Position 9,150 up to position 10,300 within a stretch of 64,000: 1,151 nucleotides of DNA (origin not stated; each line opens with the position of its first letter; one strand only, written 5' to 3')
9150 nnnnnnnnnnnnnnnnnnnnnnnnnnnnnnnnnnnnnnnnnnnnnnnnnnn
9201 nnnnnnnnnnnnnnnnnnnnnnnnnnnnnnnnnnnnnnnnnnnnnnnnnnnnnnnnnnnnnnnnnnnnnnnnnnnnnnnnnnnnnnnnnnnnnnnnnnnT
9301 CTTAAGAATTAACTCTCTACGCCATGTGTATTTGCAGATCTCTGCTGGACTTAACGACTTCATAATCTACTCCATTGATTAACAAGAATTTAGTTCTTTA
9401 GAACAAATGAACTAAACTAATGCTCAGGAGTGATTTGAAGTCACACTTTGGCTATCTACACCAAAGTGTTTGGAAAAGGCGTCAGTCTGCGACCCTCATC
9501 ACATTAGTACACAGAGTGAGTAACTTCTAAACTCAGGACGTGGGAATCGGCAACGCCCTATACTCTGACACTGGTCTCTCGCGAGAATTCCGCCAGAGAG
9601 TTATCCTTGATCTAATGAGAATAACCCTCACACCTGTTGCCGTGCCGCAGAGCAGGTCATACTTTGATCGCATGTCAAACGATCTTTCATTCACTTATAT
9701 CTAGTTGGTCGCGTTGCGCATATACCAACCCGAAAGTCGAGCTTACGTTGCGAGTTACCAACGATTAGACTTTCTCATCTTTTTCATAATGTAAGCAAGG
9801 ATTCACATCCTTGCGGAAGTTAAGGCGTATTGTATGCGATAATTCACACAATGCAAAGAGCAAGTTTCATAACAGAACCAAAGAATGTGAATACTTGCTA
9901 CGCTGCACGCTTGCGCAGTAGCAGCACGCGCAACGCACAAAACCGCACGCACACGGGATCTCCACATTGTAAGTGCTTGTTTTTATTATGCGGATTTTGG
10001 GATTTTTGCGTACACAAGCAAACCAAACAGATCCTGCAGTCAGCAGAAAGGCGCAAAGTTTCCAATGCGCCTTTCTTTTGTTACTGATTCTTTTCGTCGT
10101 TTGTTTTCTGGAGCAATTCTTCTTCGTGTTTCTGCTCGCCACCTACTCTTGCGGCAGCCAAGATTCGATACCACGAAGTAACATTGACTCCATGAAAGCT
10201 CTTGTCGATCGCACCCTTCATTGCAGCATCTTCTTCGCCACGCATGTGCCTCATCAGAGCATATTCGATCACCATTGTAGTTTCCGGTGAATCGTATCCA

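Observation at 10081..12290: Second compositional island (about 50% GC) encoding a P-loop NTPase and small partners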

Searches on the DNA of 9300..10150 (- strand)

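Call 26: search_rna_families(source=window, start=9300, end=10150, threshold=evalue, max_evalue=10, show_alignments=2)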
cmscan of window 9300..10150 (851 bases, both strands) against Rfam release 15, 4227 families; matches with E-value up to 10: 10.
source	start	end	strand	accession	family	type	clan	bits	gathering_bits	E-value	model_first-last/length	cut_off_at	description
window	9368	9471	+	RF01593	plasmodium_snoR16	Gene; snRNA; snoRNA; CD-box;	-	21.8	70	0.88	1-126/126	no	small nucleolar RNA snoR16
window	10044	10117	-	RF02057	STnc40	Gene; sRNA;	-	20.5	45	0.82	1-70/70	no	Salmonella enterica sRNA STnc40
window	10045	10081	+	RF00489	ctRNA_p42d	Gene; antisense;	-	19.9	50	0.18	1-46/46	no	ctRNA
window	9613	9656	-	RF02979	freshwater-1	Gene; sRNA;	-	18.1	72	0.36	11-59/62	no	freshwater-1 RNA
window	10002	10103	-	RF01742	lactis-plasmid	Gene; sRNA;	-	17.2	70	8.7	1-106/106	no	lactis-plasmid RNA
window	10002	10077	+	RF02057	STnc40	Gene; sRNA;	-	16.4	45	7.8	1-70/70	no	Salmonella enterica sRNA STnc40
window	10076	10119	-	RF01932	bxd_4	Gene; lncRNA;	-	15.9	40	3.5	64-106/106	no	Bithoraxoid conserved region 4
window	10060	10091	-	RF02925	6A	Gene; sRNA;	-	15.7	41.2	8.4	1-52/52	no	6A RNA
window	10044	10150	-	RF02602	BASRCI414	Gene; sRNA;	-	12.5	270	2.1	123-229/229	5'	Brucella sRNA CI414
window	9430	9537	-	RF00664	mir-223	Gene; miRNA;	-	12.5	57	7.2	1-106/106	no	mir-223 microRNA precursor family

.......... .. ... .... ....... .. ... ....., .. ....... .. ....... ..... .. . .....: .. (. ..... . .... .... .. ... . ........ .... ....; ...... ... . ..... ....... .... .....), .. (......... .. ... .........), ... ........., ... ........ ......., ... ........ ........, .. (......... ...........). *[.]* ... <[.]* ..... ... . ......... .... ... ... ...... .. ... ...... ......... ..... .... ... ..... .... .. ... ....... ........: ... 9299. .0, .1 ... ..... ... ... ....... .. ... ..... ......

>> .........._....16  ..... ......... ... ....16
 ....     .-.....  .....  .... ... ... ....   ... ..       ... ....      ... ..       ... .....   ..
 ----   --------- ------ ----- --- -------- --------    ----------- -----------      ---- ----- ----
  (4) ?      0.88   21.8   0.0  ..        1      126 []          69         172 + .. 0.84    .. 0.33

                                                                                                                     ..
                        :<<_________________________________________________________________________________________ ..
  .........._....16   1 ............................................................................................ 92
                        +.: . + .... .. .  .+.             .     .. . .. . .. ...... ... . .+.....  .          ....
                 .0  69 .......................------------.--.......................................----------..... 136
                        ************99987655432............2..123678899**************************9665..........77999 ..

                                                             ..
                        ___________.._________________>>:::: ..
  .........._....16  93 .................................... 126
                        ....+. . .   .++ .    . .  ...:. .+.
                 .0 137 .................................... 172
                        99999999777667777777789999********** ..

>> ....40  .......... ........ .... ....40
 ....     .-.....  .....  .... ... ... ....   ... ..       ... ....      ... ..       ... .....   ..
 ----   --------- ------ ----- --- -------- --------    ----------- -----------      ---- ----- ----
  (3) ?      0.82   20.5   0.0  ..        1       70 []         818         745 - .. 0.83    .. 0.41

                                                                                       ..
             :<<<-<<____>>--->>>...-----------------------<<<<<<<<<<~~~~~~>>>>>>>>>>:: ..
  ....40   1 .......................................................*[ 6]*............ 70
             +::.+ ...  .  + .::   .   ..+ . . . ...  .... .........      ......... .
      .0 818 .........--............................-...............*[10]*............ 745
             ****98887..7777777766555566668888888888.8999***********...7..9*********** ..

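Call 52: search_dna_similar(query=window:9364-9830:-, collection=phages, mode=distant, max_rows=40, max_evalue=0.001)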
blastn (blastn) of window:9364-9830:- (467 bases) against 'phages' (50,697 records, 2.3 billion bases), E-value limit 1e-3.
Records with a match: 19; places in all: 33; records where one place covers at least 80% of the query: 0.
Best place of each record, by identity: 90-95% 2; 60-80% 17.
By first word of the organism name: Stenotrophomonas 17; Xanthomonas 2.
By host as written in the record: Stenotrophomonas maltophilia 12; Stenotrophomonas sp. 2; Stenotrophomonas maltophilia AP143 2; - 1; Xanthomonas sp. 1; Xanthomonas campestris pv. campestris str. 8004 1.
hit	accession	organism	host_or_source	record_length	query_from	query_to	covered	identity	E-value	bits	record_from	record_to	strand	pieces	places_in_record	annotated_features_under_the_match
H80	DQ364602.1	Stenotrophomonas phage Smp14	-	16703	167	296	28%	72.7%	1e-7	63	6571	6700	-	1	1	none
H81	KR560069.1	Stenotrophomonas phage IME-SM1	Stenotrophomonas sp.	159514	167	296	28%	72.7%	1e-7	63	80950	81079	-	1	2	none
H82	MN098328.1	Stenotrophomonas phage Mendera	Stenotrophomonas maltophilia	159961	167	296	28%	72.7%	1e-7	63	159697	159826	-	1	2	hypothetical protein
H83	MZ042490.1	Stenotrophomonas phage BUCT608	Stenotrophomonas maltophilia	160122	167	296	28%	72.7%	1e-7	63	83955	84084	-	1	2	none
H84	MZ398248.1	Stenotrophomonas phage BUCT608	Stenotrophomonas maltophilia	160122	167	296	28%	72.7%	1e-7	63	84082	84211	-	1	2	none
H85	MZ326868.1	Stenotrophomonas phage Marzo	Stenotrophomonas maltophilia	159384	167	296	28%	72.7%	1e-7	63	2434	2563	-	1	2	hypothetical protein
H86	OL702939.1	Stenotrophomonas maltophilia phage vB_SmaM_Ps15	Stenotrophomonas maltophilia AP143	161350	167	296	28%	72.7%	1e-7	63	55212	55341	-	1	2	none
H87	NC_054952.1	Stenotrophomonas phage IME-SM1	Stenotrophomonas sp.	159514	167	296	28%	72.7%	1e-7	63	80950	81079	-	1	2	none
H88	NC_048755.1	Stenotrophomonas phage YB07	Stenotrophomonas maltophilia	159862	167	296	28%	72.7%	1e-7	63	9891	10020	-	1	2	none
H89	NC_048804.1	Stenotrophomonas phage Mendera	Stenotrophomonas maltophilia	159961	167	296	28%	72.7%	1e-7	63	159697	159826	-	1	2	hypothetical protein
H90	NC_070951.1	Stenotrophomonas maltophilia phage vB_SmaM_Ps15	Stenotrophomonas maltophilia AP143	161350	167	296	28%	72.7%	1e-7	63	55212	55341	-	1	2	none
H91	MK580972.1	Stenotrophomonas phage YB07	Stenotrophomonas maltophilia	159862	167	296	28%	72.7%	1e-7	63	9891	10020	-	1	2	none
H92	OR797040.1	Stenotrophomonas phage vB_SmaM_Bhz51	Stenotrophomonas maltophilia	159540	167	296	28%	72.7%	1e-7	63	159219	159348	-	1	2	none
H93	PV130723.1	Stenotrophomonas phage Yut2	Stenotrophomonas maltophilia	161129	167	296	28%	72.7%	1e-7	63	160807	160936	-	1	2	hypothetical protein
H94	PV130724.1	Stenotrophomonas phage Yut3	Stenotrophomonas maltophilia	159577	167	296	28%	72.7%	1e-7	63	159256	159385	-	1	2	hypothetical protein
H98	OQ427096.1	Xanthomonas phage X1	Xanthomonas campestris pv. campestris ...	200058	166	205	9%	92.5%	2e-6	60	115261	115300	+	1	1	none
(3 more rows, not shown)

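Call 53: get_annotated_region(hit=H86, flank=3500)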
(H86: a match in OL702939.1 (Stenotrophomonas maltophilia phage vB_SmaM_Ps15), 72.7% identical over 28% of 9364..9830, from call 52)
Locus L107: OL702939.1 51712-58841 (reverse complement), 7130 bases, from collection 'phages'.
description: Stenotrophomonas phage vB_SmaM_Ps15, complete genome.
organism: Stenotrophomonas maltophilia phage vB_SmaM_Ps15 (NCBI taxid 3071007)
taxonomy: Viruses; Duplodnaviria; Heunggongvirae; Uroviricota; Caudoviricetes; Menderavirus; Menderavirus Ps15
host: Stenotrophomonas maltophilia AP143; source: wastewater treatment plant; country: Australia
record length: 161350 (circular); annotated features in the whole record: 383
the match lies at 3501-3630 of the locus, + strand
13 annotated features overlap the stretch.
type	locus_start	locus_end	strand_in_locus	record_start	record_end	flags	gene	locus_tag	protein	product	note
CDS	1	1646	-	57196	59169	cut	-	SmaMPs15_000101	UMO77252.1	tail sheath protein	Structural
regulatory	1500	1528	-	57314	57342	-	-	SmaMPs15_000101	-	promoter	promoter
CDS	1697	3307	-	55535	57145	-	-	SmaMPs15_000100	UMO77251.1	terminase DNA packaging enzyme large subunit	DNA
regulatory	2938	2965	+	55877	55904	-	-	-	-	promoter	promoter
CDS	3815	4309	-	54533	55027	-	-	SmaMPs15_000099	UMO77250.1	terminase DNA packaging enzyme small subunit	DNA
CDS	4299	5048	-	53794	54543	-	-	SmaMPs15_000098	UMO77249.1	tail sheath stabilizer and completion protein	Structural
regulatory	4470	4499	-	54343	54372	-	-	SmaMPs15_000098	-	promoter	promoter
regulatory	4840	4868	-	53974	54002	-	-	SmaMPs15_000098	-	promoter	promoter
CDS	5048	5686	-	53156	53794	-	-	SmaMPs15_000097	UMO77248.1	neck protein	Structural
CDS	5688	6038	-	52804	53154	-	-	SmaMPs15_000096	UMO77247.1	RyR domain containing protein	Unknown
regulatory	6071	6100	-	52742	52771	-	-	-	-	promoter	promoter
CDS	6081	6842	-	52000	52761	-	-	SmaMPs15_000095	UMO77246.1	neck protein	Structural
CDS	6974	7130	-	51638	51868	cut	-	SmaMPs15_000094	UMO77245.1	hypothetical protein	Hypothetical protein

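Call 54: get_annotated_region(hit=H98, flank=3500)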
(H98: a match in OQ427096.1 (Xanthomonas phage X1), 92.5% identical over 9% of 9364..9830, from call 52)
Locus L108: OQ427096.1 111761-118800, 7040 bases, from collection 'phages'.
description: Xanthomonas phage X1, complete genome.
organism: Xanthomonas phage X1 (NCBI taxid 2511832)
taxonomy: Viruses; Duplodnaviria; Heunggongvirae; Uroviricota; Caudoviricetes
host: Xanthomonas campestris pv. campestris str. 8004; source: cave sediment; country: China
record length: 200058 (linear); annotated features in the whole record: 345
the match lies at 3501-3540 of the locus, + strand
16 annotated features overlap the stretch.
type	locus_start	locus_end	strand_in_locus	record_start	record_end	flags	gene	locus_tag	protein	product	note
CDS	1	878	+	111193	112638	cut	-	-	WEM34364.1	nicotinamide phosphoribosyltransferase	-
CDS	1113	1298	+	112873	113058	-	-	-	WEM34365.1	hypothetical protein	-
CDS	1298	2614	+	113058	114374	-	-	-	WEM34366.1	glycosyltransferase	-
CDS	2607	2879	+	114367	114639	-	-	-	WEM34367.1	hypothetical protein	-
CDS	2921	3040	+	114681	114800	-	-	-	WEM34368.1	hypothetical protein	-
CDS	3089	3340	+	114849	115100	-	-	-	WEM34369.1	hypothetical protein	-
CDS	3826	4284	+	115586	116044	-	-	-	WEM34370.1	hypothetical protein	-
CDS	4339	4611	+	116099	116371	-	-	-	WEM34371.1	hypothetical protein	-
CDS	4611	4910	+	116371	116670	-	-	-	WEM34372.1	hypothetical protein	-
CDS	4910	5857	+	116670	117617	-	-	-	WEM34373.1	hypothetical protein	-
CDS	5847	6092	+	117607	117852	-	-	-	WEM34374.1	hypothetical protein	-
CDS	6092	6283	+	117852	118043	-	-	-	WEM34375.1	hypothetical protein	-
CDS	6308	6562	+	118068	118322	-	-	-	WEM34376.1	hypothetical protein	-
CDS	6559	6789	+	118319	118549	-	-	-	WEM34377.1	hypothetical protein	-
CDS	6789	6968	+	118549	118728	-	-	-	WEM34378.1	hypothetical protein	-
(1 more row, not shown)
